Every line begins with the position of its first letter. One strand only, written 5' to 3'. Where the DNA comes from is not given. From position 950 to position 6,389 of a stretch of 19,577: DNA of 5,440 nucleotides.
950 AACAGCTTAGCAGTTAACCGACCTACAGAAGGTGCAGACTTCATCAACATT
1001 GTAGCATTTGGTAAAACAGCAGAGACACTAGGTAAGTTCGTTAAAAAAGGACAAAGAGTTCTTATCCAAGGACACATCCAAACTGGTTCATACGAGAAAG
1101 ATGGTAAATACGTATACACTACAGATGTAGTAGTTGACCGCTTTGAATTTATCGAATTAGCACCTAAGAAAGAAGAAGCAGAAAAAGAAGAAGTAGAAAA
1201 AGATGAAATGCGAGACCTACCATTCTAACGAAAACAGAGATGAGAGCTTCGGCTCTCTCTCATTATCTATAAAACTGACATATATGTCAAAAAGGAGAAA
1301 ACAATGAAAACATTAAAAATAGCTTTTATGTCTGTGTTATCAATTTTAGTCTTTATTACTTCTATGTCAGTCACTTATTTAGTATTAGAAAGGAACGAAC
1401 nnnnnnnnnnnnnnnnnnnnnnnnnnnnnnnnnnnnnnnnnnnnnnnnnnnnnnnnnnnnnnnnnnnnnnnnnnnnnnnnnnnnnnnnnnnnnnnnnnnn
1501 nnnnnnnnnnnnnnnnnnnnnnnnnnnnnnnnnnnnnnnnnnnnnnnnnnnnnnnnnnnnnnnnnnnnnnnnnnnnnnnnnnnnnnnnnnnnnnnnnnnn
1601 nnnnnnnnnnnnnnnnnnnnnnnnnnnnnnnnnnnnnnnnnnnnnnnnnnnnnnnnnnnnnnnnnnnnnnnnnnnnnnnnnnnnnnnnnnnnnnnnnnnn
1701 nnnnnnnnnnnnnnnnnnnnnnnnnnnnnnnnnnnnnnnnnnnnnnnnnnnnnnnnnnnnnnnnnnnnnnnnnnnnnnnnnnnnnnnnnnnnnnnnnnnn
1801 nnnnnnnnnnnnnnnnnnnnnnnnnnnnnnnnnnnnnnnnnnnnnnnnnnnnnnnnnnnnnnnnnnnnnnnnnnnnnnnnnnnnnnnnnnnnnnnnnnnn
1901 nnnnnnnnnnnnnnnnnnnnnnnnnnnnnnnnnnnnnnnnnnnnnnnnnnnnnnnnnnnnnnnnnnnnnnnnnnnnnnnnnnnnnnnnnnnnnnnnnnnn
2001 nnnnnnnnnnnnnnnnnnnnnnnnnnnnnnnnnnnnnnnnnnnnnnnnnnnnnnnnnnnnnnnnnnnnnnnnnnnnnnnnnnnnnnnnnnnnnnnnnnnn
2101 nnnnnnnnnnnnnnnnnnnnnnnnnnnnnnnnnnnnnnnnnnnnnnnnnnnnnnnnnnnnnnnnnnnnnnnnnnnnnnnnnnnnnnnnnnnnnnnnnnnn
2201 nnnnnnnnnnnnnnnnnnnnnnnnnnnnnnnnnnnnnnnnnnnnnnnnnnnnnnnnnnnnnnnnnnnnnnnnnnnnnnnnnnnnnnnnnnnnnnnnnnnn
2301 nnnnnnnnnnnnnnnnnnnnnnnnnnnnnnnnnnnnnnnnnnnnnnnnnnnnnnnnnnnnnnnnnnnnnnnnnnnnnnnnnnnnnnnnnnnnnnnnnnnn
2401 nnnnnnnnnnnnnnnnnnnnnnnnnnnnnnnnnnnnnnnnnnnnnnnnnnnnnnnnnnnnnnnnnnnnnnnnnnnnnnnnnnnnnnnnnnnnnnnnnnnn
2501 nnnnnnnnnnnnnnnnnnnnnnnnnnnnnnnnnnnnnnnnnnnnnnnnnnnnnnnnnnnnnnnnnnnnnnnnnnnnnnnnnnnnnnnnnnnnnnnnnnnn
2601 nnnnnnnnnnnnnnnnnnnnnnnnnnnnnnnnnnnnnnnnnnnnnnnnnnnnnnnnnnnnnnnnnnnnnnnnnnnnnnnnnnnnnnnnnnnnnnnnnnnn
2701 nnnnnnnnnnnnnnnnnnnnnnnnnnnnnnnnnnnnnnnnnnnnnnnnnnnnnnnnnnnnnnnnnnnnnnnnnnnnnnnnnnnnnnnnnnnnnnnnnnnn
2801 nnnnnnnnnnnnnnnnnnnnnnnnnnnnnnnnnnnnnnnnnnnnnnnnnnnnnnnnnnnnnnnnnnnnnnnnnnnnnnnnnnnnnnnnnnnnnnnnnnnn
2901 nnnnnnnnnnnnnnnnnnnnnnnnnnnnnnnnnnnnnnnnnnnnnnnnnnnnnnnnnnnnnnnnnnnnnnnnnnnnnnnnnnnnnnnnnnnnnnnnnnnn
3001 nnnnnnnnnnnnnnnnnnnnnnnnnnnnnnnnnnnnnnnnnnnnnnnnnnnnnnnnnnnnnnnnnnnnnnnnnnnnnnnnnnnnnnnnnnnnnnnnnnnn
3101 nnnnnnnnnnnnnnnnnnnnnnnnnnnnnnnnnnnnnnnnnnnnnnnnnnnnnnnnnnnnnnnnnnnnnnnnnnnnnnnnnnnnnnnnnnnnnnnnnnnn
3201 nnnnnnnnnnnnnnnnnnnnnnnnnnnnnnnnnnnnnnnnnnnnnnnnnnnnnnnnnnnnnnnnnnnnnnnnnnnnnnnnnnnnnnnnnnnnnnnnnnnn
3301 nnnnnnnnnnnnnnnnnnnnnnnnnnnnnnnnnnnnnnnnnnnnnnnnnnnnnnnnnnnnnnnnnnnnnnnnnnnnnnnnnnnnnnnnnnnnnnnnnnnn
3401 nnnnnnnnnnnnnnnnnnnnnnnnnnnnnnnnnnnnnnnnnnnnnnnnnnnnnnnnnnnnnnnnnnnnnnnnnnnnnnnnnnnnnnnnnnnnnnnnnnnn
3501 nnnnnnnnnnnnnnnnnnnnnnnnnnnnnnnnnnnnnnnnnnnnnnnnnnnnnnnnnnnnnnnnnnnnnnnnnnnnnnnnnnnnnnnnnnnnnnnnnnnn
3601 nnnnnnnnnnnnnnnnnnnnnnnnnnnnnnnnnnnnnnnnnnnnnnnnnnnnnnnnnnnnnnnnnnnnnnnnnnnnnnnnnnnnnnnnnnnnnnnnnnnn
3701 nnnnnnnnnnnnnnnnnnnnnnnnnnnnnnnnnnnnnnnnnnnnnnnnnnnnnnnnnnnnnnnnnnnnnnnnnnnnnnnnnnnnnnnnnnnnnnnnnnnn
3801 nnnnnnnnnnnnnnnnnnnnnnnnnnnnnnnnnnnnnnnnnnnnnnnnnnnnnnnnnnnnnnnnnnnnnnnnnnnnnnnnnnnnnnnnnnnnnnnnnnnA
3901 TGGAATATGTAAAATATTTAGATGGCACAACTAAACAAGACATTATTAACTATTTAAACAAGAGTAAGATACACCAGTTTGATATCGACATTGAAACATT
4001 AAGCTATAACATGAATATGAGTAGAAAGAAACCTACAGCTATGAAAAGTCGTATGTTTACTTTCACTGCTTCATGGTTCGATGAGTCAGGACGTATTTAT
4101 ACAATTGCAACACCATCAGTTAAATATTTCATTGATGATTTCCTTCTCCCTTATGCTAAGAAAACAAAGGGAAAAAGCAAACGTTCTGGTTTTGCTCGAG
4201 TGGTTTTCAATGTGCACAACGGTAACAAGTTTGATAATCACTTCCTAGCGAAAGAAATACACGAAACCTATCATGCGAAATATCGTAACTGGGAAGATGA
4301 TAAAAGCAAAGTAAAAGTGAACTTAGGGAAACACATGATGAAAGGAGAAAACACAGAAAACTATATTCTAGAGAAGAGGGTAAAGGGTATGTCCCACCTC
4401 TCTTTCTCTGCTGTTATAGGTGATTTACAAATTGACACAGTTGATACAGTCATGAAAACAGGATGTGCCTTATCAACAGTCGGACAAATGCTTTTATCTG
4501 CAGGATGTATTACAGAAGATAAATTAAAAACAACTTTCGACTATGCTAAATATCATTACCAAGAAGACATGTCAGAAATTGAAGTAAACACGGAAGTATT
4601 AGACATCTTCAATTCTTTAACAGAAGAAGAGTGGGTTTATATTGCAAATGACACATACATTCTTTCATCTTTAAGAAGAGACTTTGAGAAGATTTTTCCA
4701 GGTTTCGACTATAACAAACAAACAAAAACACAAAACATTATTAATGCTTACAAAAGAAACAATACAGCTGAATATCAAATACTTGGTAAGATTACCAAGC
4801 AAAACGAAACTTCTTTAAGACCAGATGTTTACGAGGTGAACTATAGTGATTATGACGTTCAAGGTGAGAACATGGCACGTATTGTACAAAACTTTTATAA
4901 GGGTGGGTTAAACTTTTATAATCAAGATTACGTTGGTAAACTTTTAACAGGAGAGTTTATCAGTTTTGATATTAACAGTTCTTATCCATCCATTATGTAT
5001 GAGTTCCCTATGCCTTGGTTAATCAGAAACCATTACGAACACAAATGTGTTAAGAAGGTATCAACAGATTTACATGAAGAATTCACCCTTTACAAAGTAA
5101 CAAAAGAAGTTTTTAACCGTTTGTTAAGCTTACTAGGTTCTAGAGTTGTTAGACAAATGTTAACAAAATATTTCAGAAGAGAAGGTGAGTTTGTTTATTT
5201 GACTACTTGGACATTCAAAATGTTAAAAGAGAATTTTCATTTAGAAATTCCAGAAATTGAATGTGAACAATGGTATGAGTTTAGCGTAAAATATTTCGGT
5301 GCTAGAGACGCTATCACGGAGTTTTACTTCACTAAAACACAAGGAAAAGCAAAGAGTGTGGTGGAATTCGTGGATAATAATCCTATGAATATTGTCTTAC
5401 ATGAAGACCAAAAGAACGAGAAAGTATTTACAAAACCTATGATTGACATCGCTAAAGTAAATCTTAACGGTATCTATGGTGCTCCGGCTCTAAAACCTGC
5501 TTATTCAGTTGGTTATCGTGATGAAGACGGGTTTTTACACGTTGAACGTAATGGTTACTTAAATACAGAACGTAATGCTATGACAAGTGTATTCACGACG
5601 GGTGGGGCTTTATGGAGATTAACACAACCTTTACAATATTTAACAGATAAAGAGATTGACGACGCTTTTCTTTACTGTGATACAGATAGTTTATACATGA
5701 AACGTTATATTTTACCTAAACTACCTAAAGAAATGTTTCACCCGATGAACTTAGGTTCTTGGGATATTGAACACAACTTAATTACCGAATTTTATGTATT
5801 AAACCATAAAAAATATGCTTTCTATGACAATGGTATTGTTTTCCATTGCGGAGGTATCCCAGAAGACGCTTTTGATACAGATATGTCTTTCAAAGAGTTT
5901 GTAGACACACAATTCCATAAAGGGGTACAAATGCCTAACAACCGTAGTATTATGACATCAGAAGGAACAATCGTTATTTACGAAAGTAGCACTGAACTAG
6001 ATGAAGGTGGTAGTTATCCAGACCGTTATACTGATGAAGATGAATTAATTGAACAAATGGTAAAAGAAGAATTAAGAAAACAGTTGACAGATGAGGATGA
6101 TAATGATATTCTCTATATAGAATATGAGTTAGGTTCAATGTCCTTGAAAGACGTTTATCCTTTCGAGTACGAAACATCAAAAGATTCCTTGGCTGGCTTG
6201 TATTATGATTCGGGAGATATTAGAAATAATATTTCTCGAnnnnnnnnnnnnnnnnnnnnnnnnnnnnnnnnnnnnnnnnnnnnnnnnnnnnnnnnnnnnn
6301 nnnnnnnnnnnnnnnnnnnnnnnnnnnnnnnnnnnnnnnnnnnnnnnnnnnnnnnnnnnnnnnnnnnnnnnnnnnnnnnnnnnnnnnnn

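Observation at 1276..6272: One palindrome family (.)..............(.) occurs three times, each just upstream of a gene block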

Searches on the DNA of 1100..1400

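Call 30: search_rna_families(source=window, start=1100, end=1400, threshold=evalue, max_evalue=10, show_alignments=3)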
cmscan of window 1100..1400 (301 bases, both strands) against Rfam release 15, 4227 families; matches with E-value up to 10: 9.
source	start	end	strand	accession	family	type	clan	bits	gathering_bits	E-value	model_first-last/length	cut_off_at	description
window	1207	1306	+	RF01054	preQ1-II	Cis-reg; riboswitch;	-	28.5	47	0.005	1-99/99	no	PreQ1-II (pre queuosine) riboswitch aptamer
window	1242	1306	+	RF02980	freshwater-2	Cis-reg;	-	19.7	49.9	0.7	1-84/84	no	freshwater-2 RNA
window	1273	1345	-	RF01212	sn2524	Gene; snRNA; snoRNA; CD-box;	-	17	44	3.9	1-109/109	no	Small nucleolar RNA sn2524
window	1145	1239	+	RF00225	IRES_Tobamo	Cis-reg; IRES;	-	16.1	50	4.1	1-151/151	no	Tobamovirus internal ribosome entry site (IRES)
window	1178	1264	+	RF01306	sR52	Gene; snRNA; snoRNA; CD-box;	-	15.4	50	0.55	1-60/60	no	Small nucleolar RNA sR52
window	1230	1309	-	RF02059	STnc50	Gene; sRNA;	-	15.1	55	7.1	1-84/84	no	Salmonella enterica sRNA STnc40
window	1187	1225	-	RF00649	mir-128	Gene; miRNA;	-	12.4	49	5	1-83/83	no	mir-128 microRNA precursor family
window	1299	1377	-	RF00292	snoTBR5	Gene; snRNA; snoRNA; CD-box;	-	11.1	44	7.7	1-94/94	no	Small nucleolar RNA TBR5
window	1299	1326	+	RF00571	SNORD65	Gene; snRNA; snoRNA; CD-box;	CL00057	11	41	8.9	1-73/73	no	Small nucleolar RNA SNORD65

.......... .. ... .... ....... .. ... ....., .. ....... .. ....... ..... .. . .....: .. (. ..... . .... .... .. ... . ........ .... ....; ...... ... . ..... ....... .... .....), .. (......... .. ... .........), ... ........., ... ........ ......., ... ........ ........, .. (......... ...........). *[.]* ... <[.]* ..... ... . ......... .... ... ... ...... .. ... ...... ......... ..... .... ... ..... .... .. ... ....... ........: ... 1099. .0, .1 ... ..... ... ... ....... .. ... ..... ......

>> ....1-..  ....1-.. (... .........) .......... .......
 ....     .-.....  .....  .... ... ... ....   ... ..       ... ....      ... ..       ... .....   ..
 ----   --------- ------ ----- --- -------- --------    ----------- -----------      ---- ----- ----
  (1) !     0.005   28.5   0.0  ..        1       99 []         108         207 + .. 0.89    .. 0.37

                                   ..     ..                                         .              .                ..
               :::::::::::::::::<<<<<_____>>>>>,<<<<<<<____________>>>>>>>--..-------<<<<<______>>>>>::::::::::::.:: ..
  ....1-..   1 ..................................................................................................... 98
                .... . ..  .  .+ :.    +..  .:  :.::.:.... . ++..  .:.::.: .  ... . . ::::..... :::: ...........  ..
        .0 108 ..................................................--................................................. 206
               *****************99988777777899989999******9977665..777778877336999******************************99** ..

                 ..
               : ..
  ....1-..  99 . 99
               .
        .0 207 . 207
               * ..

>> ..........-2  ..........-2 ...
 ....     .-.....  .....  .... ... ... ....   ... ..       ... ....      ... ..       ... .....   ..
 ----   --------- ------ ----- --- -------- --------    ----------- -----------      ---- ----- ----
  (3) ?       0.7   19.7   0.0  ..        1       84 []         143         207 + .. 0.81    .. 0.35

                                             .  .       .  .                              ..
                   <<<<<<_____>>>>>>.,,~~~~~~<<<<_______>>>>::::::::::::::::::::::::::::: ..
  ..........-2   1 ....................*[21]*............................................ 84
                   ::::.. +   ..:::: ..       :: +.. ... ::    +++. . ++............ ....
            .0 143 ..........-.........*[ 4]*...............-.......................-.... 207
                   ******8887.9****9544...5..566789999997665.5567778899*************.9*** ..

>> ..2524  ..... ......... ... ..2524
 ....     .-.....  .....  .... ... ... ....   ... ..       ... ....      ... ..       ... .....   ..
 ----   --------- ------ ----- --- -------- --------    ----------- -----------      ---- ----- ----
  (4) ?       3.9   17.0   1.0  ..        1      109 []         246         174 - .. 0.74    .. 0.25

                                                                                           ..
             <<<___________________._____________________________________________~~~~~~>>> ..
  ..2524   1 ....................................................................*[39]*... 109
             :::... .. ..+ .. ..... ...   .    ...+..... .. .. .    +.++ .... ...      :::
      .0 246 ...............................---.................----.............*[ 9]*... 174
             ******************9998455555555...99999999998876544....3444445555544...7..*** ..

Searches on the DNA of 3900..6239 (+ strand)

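Call 31: search_rna_families(sources=[L001, L003, L011], threshold=evalue, max_evalue=10, show_alignments=4)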
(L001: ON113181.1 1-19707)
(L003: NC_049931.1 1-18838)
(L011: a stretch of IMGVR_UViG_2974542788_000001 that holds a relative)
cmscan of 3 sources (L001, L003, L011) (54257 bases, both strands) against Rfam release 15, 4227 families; matches with E-value up to 10: 4.
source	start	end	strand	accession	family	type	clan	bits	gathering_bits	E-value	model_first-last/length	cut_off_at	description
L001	17003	17086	-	RF01199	snR58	Gene; snRNA; snoRNA; CD-box;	CL00077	29.3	70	1.6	1-97/97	no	Small nucleolar RNA snR58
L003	3961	3991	+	RF01379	CRISPR-DR66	Gene; CRISPR;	CL00014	23.7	45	7.9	1-37/37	no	CRISPR RNA direct repeat element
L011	8910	8990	-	RF02621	BSnc120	Gene; sRNA;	-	23.2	114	0.77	1-88/88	no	Brucella sRNA 120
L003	15052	15112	+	RF00743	mir-308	Gene; miRNA;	-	22.8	60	2.2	1-63/63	no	mir-308 microRNA precursor family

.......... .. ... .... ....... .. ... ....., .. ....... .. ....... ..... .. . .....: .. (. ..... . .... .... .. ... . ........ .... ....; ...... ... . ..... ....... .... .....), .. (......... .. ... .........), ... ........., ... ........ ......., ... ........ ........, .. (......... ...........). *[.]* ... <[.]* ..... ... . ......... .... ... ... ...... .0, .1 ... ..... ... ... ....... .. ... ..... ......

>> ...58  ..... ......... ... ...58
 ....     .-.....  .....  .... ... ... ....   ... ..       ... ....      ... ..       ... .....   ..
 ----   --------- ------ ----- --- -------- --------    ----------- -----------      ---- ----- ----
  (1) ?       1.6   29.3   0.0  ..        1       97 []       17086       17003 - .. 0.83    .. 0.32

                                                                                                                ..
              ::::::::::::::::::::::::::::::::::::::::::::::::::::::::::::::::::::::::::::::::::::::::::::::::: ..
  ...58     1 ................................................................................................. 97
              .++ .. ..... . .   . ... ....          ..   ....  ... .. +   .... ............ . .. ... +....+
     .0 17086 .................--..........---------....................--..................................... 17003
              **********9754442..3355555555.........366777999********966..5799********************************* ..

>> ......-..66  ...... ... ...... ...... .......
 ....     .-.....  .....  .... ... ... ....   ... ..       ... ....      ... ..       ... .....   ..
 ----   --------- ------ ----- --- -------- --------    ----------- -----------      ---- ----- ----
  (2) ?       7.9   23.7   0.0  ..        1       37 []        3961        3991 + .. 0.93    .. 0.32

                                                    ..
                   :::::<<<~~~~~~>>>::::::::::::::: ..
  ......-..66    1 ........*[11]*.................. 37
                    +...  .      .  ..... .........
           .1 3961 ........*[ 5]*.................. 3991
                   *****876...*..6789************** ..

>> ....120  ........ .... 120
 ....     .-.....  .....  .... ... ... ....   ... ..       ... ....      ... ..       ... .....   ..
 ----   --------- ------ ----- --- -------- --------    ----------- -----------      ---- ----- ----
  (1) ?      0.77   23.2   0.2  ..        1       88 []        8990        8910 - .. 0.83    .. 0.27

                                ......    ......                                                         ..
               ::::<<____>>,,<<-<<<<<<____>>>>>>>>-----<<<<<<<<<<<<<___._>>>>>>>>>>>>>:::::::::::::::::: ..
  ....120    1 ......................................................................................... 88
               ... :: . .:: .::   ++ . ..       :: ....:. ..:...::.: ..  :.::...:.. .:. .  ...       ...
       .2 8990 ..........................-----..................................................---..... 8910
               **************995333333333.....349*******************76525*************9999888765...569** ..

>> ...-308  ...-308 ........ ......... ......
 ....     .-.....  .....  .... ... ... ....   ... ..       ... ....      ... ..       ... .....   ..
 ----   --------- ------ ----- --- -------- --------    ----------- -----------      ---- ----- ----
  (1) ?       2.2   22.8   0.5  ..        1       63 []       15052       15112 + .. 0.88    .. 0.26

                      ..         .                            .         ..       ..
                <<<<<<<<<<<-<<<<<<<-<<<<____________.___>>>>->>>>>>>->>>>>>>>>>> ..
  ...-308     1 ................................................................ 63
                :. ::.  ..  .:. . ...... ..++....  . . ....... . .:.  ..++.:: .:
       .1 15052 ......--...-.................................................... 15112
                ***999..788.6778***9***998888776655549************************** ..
